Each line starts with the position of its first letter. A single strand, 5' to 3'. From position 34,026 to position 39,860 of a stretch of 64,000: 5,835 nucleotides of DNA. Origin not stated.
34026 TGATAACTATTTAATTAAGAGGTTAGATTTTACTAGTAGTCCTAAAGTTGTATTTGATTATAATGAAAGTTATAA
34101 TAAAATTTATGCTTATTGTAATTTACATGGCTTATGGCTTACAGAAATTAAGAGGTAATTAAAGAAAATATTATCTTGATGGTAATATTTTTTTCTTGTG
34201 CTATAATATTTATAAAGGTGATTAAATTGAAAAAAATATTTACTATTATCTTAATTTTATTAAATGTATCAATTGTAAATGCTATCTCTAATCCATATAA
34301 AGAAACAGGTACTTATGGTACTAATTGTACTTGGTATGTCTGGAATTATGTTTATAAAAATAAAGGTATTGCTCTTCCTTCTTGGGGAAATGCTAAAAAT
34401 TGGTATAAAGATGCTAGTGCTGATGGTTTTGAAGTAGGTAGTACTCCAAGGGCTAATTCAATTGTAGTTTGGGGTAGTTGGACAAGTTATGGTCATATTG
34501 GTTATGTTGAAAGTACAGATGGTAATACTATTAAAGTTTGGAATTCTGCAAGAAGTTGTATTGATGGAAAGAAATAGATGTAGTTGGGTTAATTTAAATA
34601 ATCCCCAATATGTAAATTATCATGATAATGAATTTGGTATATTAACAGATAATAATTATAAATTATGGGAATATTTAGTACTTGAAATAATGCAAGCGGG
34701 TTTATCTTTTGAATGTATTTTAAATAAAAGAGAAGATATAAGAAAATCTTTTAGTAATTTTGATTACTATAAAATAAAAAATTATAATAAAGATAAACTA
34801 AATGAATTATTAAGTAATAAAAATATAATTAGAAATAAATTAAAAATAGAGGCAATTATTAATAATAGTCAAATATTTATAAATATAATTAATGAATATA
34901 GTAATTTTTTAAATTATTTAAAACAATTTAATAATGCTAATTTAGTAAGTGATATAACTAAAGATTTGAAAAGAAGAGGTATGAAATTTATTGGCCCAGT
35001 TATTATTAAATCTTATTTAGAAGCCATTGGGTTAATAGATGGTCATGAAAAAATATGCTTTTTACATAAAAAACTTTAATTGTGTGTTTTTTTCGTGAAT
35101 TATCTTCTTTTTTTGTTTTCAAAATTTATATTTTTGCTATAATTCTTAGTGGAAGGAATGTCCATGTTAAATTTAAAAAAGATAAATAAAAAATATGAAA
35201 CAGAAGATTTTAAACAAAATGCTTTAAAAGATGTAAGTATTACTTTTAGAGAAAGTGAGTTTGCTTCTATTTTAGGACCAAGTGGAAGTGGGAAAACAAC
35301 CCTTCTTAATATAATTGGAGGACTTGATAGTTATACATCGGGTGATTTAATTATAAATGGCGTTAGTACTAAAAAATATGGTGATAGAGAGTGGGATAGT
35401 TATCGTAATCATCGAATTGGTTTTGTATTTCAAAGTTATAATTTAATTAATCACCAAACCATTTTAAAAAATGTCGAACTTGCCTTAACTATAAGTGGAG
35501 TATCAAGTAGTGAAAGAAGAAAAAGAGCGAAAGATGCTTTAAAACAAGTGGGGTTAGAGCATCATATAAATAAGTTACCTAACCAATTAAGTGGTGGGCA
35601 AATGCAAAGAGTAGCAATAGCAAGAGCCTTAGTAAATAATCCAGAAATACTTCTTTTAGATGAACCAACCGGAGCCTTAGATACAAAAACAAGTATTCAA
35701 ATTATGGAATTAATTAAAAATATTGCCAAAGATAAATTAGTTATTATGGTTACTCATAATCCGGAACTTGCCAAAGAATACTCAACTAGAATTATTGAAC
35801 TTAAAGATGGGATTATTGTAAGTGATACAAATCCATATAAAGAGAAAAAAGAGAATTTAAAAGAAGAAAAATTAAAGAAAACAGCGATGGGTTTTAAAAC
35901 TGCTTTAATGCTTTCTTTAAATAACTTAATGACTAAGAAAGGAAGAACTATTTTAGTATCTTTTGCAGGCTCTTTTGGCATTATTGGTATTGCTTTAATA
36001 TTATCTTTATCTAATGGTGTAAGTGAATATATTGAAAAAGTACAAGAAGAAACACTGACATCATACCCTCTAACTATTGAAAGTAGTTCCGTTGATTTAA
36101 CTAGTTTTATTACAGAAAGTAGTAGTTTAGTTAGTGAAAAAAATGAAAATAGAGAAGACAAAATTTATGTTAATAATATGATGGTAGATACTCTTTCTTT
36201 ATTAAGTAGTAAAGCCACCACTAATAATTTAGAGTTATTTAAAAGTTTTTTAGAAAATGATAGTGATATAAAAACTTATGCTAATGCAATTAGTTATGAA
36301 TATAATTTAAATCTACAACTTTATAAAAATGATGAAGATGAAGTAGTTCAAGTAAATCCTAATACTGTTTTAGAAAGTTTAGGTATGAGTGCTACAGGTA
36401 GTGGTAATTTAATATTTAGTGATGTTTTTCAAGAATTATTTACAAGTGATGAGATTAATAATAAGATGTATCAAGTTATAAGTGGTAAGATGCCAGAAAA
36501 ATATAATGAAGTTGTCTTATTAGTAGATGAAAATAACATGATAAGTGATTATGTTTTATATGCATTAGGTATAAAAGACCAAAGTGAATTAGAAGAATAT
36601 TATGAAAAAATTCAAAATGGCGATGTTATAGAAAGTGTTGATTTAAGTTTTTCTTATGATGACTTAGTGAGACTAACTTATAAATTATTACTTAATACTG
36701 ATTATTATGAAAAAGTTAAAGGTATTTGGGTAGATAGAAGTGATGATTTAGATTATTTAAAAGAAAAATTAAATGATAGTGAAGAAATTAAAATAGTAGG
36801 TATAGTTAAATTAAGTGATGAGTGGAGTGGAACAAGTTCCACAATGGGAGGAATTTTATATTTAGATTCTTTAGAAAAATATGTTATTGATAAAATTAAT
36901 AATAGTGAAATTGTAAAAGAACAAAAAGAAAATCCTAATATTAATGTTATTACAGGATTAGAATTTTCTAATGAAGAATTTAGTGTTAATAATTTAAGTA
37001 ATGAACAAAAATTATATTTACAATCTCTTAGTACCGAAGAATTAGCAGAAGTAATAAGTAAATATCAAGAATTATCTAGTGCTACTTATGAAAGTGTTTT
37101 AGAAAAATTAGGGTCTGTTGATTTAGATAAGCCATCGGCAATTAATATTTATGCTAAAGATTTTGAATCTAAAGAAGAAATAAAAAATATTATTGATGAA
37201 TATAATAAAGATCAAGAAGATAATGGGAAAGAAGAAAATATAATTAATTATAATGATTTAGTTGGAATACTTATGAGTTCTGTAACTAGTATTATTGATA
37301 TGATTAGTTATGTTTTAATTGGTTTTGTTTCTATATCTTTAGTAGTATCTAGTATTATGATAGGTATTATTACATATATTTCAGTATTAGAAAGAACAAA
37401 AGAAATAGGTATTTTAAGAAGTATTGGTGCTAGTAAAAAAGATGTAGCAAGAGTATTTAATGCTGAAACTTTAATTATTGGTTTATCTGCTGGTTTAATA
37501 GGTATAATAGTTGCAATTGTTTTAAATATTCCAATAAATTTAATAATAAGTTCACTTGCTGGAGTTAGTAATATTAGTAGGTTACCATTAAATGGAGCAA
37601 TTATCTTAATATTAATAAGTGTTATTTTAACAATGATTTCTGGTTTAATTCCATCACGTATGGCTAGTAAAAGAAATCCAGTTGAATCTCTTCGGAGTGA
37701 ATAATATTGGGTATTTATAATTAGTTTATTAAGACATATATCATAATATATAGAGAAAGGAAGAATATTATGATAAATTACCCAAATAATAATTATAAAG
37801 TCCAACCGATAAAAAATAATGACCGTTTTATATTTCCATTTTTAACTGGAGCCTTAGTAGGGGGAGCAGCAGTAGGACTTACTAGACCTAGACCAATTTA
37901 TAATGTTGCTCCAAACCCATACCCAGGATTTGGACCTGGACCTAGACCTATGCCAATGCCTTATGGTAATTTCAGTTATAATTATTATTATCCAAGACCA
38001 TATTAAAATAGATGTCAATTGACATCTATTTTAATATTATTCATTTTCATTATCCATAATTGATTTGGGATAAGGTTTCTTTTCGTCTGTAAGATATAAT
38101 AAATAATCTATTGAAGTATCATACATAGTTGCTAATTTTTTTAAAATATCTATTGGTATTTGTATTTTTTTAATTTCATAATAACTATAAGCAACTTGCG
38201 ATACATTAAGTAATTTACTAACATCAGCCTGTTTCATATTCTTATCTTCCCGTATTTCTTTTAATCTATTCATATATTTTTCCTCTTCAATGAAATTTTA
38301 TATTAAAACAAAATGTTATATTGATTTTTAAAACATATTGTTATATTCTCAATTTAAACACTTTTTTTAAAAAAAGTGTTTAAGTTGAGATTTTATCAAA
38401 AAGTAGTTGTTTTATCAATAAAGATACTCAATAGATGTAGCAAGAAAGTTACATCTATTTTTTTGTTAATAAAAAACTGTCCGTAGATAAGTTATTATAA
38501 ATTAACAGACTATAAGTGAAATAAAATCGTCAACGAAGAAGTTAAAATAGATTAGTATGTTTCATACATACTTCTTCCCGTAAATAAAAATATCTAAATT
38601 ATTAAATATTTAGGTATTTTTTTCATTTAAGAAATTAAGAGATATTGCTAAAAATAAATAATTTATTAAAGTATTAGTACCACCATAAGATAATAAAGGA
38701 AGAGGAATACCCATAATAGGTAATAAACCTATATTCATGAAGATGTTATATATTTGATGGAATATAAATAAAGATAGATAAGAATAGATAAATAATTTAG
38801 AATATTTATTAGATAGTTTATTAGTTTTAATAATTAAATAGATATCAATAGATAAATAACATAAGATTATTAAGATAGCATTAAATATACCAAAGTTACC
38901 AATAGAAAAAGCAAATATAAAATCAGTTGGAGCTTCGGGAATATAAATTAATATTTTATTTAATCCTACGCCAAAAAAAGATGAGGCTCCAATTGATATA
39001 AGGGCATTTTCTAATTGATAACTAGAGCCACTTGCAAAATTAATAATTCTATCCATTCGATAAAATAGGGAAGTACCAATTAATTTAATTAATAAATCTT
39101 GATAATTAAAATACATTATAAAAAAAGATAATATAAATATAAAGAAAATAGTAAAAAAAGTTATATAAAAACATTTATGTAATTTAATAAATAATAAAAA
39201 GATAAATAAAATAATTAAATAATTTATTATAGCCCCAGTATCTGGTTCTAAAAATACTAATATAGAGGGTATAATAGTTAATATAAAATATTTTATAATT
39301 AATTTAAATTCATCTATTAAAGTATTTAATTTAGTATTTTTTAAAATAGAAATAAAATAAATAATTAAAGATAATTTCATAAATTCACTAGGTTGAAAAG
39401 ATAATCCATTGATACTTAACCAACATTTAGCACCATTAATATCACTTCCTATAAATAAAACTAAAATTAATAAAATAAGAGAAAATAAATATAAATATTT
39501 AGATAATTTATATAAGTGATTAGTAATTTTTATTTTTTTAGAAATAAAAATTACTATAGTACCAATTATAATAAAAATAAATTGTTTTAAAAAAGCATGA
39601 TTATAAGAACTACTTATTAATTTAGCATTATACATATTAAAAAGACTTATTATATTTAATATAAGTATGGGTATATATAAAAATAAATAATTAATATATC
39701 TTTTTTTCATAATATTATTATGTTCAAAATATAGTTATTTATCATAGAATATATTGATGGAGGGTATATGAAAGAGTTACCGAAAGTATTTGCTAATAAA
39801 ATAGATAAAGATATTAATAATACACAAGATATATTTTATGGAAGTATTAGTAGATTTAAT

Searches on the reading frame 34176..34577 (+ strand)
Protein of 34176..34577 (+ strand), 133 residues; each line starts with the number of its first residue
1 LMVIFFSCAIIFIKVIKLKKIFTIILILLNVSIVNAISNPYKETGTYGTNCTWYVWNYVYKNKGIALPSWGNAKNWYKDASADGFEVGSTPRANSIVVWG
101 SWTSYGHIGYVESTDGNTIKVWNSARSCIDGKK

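Call 58: search_protein_families(library=pfam, proteins=[window:34176-34577:+], max_evalue=0.001)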
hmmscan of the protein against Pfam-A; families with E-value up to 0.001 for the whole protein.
window:34176-34577:+ (133 aa): 1 family
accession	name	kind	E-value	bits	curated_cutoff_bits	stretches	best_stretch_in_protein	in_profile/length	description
PF05257.22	CHAP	-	7.1e-18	65.3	26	1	42-121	3-77/81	CHAP domain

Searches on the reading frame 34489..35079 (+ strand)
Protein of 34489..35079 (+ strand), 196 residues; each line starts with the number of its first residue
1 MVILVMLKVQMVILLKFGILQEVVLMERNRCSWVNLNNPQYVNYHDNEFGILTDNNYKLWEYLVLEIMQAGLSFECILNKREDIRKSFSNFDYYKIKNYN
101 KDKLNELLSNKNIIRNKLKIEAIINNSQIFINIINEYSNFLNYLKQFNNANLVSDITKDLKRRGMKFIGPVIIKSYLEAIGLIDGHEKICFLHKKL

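Call 58: search_protein_families(library=pfam, proteins=[window:34489-35079:+], max_evalue=0.001)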
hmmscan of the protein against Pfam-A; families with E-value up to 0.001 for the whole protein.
window:34489-35079:+ (196 aa): 1 family
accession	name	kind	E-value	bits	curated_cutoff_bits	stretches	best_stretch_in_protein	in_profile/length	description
PF03352.18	Adenine_glyco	-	1.4e-48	165.5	25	1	33-192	1-176/177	Methyladenine glycosylase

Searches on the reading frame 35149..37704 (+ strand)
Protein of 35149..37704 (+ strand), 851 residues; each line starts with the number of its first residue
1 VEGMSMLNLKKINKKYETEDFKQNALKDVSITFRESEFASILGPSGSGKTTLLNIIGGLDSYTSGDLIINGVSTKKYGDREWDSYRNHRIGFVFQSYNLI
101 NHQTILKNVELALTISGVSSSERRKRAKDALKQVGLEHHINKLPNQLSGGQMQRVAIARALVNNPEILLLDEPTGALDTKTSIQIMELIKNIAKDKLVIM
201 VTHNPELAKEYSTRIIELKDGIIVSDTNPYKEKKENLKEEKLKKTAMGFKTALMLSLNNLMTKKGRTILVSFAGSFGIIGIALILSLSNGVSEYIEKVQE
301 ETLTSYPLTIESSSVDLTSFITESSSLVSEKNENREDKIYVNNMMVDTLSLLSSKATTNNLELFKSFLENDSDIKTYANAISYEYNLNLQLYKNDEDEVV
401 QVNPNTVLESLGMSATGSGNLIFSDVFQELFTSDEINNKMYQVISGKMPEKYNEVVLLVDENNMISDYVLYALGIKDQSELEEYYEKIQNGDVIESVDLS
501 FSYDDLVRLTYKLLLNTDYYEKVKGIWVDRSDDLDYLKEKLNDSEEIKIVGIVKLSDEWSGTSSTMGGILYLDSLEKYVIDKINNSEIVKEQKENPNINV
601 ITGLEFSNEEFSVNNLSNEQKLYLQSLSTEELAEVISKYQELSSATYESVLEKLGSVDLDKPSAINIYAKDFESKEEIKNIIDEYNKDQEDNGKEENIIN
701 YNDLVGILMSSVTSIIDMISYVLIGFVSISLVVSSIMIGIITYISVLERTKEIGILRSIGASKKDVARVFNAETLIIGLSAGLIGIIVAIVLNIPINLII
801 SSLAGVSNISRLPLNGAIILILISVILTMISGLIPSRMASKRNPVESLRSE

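Call 35: search_protein_families(library=pfam, proteins=[window:35149-37704:+], max_evalue=0.001)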
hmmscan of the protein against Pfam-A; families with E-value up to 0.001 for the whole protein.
window:35149-37704:+ (851 aa): 4 families
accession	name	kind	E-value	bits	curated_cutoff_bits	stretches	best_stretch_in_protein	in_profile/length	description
PF00005.33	ABC_tran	-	2.7e-35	122.4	25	1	26-174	1-136/137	ABC transporter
PF02687.27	FtsX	-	2e-17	63.8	25.5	1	726-844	3-120/120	FtsX-like permease C-terminal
PF02463.25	SMC_N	-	1.4e-08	34.9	40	1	15-211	4-205/220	RecF/RecN/SMC N terminal domain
PF13304.12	AAA_21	-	7.4e-08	33.2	27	1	86-207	179-302/304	AAA domain, putative AbiEii toxin, Type IV TA system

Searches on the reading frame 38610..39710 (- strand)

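Call 58: search_protein_families(library=pfam, proteins=[window:38610-39710:-], max_evalue=0.001)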
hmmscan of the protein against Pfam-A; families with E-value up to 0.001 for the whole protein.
window:38610-39710:- (366 aa): 1 family
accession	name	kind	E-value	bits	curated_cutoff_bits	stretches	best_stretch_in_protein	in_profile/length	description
PF01098.24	FTSW_RODA_SPOVE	-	1.5e-56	192.4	26.4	1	12-363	11-353/356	Cell cycle protein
